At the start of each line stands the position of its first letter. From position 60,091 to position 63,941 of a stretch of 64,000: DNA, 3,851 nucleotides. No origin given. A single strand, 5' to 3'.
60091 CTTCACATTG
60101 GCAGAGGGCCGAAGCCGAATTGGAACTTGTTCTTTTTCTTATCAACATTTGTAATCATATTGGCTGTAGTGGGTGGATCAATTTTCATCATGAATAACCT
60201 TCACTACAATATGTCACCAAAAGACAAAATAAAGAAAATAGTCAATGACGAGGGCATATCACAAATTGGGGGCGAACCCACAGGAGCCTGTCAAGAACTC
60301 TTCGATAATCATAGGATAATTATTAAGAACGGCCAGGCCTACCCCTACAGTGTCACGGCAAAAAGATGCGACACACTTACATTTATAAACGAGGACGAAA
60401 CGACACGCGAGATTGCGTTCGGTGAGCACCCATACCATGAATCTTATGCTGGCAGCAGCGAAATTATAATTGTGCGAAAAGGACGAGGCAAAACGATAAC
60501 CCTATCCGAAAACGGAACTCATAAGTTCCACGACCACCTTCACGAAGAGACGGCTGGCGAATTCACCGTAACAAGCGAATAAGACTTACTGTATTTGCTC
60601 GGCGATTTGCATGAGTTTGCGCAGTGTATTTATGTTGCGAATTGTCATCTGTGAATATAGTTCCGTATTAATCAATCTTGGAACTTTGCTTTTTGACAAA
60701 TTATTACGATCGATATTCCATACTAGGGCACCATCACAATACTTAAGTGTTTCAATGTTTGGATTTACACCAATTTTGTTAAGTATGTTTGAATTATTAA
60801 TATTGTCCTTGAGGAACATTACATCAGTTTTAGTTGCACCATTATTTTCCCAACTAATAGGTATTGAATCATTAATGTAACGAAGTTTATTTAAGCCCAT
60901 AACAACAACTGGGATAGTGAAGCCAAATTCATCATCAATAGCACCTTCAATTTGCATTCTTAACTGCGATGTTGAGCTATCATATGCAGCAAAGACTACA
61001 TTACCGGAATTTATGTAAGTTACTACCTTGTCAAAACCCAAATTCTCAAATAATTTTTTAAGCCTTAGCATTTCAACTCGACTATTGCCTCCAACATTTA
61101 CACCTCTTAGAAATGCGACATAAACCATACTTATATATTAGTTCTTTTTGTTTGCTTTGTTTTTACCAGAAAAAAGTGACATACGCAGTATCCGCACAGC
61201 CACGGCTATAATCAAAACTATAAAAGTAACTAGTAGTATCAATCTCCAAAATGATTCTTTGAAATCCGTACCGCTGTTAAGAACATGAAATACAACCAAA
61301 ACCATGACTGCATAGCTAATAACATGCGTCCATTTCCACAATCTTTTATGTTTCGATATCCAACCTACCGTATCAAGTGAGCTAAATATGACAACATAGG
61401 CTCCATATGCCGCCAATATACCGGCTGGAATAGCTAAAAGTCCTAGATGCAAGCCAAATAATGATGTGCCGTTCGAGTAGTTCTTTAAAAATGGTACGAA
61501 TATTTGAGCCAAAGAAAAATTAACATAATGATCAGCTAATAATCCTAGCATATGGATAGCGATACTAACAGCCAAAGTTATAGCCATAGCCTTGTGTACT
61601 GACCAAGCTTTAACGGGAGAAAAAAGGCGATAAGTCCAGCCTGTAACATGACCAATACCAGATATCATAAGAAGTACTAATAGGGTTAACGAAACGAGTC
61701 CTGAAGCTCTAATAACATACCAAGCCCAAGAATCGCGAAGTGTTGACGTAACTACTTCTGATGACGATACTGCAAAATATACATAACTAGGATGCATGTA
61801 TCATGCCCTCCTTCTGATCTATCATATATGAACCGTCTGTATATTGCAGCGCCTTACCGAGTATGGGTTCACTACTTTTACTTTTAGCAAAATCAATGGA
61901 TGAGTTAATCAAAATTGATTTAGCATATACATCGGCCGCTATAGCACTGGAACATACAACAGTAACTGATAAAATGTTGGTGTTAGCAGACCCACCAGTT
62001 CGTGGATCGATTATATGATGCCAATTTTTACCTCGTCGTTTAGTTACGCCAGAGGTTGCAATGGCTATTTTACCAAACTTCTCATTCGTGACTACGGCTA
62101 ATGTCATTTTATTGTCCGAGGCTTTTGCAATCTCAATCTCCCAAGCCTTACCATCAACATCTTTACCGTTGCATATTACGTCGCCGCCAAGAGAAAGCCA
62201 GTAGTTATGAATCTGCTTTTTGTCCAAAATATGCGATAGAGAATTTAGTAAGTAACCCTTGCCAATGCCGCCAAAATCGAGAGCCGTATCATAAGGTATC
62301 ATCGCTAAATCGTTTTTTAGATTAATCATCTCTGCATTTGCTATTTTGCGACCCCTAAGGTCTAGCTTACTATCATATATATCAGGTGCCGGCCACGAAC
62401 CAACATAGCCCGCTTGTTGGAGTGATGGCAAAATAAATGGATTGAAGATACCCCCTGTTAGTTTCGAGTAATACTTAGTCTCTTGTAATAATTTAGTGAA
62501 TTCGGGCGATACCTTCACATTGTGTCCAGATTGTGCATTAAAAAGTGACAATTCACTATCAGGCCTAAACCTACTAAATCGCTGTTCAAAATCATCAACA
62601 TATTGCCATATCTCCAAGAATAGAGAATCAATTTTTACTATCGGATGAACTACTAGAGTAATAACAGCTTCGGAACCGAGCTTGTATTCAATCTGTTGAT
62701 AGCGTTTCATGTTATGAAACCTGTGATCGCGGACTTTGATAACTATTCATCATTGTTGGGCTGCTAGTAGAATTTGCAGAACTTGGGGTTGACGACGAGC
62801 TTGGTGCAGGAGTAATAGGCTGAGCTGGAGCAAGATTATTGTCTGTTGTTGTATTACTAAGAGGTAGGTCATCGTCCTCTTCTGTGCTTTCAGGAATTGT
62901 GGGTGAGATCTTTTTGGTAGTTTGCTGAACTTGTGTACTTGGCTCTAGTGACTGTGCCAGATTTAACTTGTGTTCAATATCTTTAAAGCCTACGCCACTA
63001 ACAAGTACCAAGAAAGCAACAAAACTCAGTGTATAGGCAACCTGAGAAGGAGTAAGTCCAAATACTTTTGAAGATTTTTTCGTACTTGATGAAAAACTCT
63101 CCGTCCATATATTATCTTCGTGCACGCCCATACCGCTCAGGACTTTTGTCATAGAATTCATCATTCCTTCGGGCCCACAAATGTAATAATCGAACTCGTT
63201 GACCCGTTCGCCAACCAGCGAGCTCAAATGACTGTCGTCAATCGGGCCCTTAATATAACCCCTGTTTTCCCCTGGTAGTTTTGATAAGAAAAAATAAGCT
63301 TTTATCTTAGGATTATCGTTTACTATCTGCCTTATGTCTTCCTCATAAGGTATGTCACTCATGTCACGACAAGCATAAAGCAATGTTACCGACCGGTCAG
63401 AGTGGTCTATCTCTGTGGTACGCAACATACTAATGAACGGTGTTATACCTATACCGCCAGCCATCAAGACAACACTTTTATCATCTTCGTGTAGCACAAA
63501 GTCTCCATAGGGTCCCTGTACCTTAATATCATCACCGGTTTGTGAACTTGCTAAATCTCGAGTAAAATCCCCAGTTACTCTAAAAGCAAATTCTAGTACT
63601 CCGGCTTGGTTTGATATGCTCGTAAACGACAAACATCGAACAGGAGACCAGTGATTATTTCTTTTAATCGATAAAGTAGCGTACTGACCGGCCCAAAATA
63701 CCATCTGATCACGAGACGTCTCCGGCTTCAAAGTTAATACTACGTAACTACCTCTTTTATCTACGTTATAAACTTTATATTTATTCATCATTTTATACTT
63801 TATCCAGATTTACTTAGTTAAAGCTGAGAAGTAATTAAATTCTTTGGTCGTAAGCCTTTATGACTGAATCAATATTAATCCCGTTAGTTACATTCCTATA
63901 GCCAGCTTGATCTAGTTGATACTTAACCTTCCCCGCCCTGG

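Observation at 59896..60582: CyoD (quinol oxidase subunit IV) fused to a C-terminal cupredoxin-like beta domain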

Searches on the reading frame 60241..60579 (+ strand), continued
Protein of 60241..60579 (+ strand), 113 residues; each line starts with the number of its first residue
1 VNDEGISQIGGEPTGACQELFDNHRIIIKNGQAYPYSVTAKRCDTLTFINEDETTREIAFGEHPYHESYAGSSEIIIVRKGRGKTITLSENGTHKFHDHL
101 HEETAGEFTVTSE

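Call 90: find_encoding_contigs(protein=P0319, flank=8000, max_places=1)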
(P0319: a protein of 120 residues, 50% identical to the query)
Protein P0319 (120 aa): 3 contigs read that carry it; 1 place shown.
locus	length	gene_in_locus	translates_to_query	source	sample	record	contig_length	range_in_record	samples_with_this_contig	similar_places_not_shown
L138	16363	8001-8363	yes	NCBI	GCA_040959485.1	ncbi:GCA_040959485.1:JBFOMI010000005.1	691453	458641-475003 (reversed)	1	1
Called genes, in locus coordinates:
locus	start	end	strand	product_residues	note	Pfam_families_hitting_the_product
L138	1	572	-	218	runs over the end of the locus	-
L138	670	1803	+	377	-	PF01594:AI-2E_transport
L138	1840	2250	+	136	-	PF00903:Glyoxalase, PF06983:3-dmu-9_3-mt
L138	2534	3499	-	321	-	-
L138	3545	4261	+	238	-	-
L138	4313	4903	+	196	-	-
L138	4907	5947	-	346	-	PF13793:Pribosyltran_N, PF00156:Pribosyltran, PF14572:Pribosyl_synth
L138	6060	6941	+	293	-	PF02826:2-Hacid_dh_C (weak), PF20618:GPD_NAD_C_bact (faint), PF01210:NAD_Gly3P_dh_N, PF07479:NAD_Gly3P_dh_C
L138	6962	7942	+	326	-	PF00348:polyprenyl_synt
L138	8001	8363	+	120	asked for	-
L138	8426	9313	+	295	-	PF00116:COX2 (weak), PF06481:COX_ARM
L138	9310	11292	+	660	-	PF00115:COX1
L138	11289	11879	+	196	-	PF00510:COX3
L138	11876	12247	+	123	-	PF03626:COX4_pro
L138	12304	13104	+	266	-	PF01040:UbiA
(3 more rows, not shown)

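Call 91: predict_structure(alignment_id=A4)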
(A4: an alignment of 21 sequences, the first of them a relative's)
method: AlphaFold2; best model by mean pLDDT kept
length: 138 residues; sequences in the alignment: 21
mean_pLDDT: 92.2   pTM: 0.72
mean pLDDT of the five models: 92.2, 92.2, 91.9, 91.2, 90.6
residues with pLDDT >= 90: 106; 70-90: 27; 50-70: 5; < 50: 0
segments of 3 or more residues with pLDDT < 50: none
pLDDT, mean of each block of 10 residues (from residue 1): 92 98 94 70 92 98 97 98 91 80 97 94 95 96
secondary structure, 60 per line:
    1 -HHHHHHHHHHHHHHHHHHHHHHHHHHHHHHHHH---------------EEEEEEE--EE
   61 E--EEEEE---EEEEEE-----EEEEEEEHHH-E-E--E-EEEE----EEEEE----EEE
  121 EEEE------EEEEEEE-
elements in order: H2-34 E50-56 E59-61 E64-68 E72-77 E83-89 E101-104 E109-113 E118-124 E131-137

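Call 93: fold_search(model_id=the predicted structure, library=pdb)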
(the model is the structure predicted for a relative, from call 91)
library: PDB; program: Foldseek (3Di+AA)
matches with E <= 10: 1352; with E <= 0.001: 433
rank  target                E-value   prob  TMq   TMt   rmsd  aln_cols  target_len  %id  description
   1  1sfd_A                4.6e-08  1.00  0.53  0.68   7.1       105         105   20  oxidized form of amicyanin mutant P94F (released 2004-07-27)
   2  2idq                  4.8e-08  1.00  0.56  0.72   6.8       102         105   20  Structure of M98A mutant of amicyanin, Cu(II) (released 2007-03-13)
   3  3rym_A                1.1e-07  1.00  0.53  0.68   7.0       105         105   20  Structure of Oxidized M98K mutant of Amicyanin (released 2011-11-23)
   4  4p5r                  1.4e-07  1.00  0.54  0.70   7.0       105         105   20  Structure of oxidized W45Y mutant of amicyanin (released 2014-04-23)
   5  1sf3                  2.3e-07  1.00  0.53  0.69   7.2       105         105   20  Structure of the reduced form of the P94A mutant of amicyanin (released 2004-07-27)
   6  3ie9                  3.8e-07  1.00  0.56  0.72   7.0       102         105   20  Structure of oxidized M98L mutant of amicyanin (released 2009-10-06)
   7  2qdv                  4.8e-07  1.00  0.54  0.69   7.1       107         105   20  Structure of the Cu(II) form of the M51A mutant of amicyanin (released 2007-12-11)
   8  2gb2                  5.1e-07  1.00  0.56  0.72   6.9       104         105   19  The P52G mutant of amicyanin in the Cu(II) state. (released 2006-08-01)
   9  1aaj                  8.3e-07  1.00  0.54  0.69   6.8       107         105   20  CRYSTAL STRUCTURE ANALYSIS OF AMICYANIN AND APOAMICYANIN FROM PARACOCCUS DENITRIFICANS AT 2.0 ANGSTROMS AND 1.8 ANGSTROM (released 1993-10-31)
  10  2idt                  1.1e-06  1.00  0.54  0.69   7.1       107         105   20  Structure of M98Q mutant of amicyanin, Cu(II) (released 2007-03-13)
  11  3ply_A                1.6e-06  1.00  0.56  0.72   2.4        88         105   20  Structure of Oxidized P96G Mutant of Amicyanin (released 2011-02-09)
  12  1id2_A                1.9e-06  1.00  0.56  0.71   6.9       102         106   20  CRYSTAL STRUCTURE OF AMICYANIN FROM PARACOCCUS VERSUTUS (THIOBACILLUS VERSUTUS) (released 2001-04-11)
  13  1fwx_B                1.9e-06  1.00  0.50  0.13  13.5       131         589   13  CRYSTAL STRUCTURE OF NITROUS OXIDE REDUCTASE FROM P. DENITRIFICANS (released 2001-09-25)
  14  5fc9_A                2.1e-06  1.00  0.53  0.75   3.2        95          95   17  Novel Purple Cupredoxin from Nitrosopumilus maritimus (released 2016-05-11)
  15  1byp                  2.2e-06  1.00  0.52  0.69   3.1       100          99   21  E43K,D44K DOUBLE MUTANT PLASTOCYANIN FROM SILENE (released 1999-10-19)
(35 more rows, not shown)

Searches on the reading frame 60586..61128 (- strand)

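Call 3: search_protein_families(library=pfam, proteins=[window:60586-61128:-], max_evalue=0.1)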
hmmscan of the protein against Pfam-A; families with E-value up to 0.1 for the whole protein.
window:60586-61128:- (180 aa): 1 family
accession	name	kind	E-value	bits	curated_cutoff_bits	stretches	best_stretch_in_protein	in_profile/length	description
PF08002.16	DUF1697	-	8.4e-36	123.8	24.4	1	2-120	3-120/137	Protein of unknown function (DUF1697)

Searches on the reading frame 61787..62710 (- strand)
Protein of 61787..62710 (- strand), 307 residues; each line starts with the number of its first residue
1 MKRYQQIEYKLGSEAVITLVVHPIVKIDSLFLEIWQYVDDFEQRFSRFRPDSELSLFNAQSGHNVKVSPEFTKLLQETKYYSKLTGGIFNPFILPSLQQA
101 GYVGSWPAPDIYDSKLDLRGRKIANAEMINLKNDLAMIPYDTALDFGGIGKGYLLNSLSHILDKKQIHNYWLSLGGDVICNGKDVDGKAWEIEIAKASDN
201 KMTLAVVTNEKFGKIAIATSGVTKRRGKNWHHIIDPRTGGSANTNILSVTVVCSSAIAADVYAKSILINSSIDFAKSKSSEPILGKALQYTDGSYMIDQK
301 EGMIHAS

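Call 3: search_protein_families(library=pfam, proteins=[window:61787-62710:-], max_evalue=0.1)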
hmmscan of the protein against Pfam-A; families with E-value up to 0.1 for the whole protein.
window:61787-62710:- (307 aa): 1 family
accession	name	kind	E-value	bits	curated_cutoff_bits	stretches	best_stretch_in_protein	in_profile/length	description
PF02424.20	ApbE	-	2.1e-50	172.2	25.6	1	32-268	15-245/266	ApbE family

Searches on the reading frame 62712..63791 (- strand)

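Call 43: search_protein_families(library=pfam, proteins=[window:62712-63791:-], max_evalue=0.01)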
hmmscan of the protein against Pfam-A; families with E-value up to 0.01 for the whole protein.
window:62712-63791:- (359 aa): 4 families
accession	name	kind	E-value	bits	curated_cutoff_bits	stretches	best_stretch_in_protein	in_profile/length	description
PF00175.26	NAD_binding_1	-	4.8e-16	59.8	22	1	109-214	1-107/109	Oxidoreductase NAD-binding domain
PF00970.30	FAD_binding_6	-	1.3e-06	29.1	21.1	1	18-98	16-97/99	Oxidoreductase FAD-binding domain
PF22290.1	DmmA-like_N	-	2.6e-06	28.4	33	0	89-162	3-73/124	Dimethylamine monooxygenase subunit DmmA-like, N-terminal domain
PF08030.17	NAD_binding_6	-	1.4e-05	25.6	22.2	1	106-150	3-52/156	Ferric reductase NAD binding domain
